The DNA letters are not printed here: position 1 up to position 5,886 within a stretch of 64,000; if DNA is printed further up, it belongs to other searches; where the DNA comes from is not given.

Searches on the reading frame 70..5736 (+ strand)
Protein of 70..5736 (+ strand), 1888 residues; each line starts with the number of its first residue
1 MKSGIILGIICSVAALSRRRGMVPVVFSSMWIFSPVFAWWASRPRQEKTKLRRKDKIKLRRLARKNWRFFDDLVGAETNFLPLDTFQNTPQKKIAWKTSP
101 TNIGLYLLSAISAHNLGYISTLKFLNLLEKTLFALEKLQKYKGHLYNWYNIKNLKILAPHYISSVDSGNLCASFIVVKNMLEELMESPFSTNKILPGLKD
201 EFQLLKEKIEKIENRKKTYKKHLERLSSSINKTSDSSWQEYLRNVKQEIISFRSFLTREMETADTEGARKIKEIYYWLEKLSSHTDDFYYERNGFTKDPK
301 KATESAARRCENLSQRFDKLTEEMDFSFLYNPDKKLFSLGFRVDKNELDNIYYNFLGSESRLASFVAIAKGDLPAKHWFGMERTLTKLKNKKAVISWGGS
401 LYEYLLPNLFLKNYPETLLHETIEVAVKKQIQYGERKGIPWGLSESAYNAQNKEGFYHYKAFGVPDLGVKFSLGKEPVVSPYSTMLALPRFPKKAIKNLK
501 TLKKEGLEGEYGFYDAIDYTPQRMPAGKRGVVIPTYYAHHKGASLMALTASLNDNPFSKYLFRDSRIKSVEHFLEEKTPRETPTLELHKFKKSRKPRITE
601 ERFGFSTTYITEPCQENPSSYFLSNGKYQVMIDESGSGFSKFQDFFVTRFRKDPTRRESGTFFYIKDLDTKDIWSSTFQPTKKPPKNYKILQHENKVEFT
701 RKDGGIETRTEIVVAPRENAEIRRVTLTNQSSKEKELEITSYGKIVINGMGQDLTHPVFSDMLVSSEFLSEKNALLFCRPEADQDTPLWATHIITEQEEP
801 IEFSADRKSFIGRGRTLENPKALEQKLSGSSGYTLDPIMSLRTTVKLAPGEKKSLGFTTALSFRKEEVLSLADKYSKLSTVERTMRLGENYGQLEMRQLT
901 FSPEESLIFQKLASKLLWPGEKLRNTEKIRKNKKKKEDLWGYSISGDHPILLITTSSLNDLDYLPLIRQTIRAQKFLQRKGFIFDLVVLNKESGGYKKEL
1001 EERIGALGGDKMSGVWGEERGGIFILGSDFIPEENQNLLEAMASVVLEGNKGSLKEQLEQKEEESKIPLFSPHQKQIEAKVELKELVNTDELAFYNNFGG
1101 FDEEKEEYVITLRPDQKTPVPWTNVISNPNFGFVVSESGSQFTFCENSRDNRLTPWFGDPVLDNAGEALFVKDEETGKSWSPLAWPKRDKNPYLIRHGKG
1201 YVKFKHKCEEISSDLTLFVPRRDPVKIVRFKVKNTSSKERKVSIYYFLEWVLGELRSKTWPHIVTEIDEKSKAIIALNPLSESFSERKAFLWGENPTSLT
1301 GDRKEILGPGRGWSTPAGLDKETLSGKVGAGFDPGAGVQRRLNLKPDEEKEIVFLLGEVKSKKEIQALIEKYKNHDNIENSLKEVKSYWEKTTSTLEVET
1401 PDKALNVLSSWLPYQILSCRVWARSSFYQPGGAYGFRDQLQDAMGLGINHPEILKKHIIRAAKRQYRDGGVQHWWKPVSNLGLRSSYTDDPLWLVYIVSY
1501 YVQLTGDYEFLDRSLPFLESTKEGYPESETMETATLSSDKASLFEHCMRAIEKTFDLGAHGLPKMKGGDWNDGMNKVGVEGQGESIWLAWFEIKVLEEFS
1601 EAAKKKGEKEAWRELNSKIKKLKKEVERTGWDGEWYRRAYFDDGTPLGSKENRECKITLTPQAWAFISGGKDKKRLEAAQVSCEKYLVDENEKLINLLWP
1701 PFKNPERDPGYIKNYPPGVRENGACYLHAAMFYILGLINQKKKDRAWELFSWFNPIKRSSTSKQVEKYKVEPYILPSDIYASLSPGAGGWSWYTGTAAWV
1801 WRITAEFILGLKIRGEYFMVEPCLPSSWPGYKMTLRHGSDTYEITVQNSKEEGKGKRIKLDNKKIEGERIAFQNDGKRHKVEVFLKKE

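Call 46: search_protein_families(library=pfam, proteins=[window:70-5736:+], max_evalue=0.001)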
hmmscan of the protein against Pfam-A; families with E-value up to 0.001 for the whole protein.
window:70-5736:+ (1888 aa): 4 families
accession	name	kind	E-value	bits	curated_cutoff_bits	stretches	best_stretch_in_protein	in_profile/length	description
PF06165.18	GH94_b-supersand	-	7.4e-145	481.4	23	2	1119-1357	1-251/251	Glycosyl hydrolase 94, supersandwich domain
PF17167.11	Glyco_hydro_94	-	1.6e-104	350.4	27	1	1388-1810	1-420/420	Glycosyl hydrolase 94 superfamily, catalytic domain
PF10091.15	Glycoamylase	-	1.6e-20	74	27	1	358-548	8-205/221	Putative glucoamylase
PF11329.14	DUF3131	-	0.00026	20.6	20.3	1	61-157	1-90/367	Protein of unknown function (DUF3131)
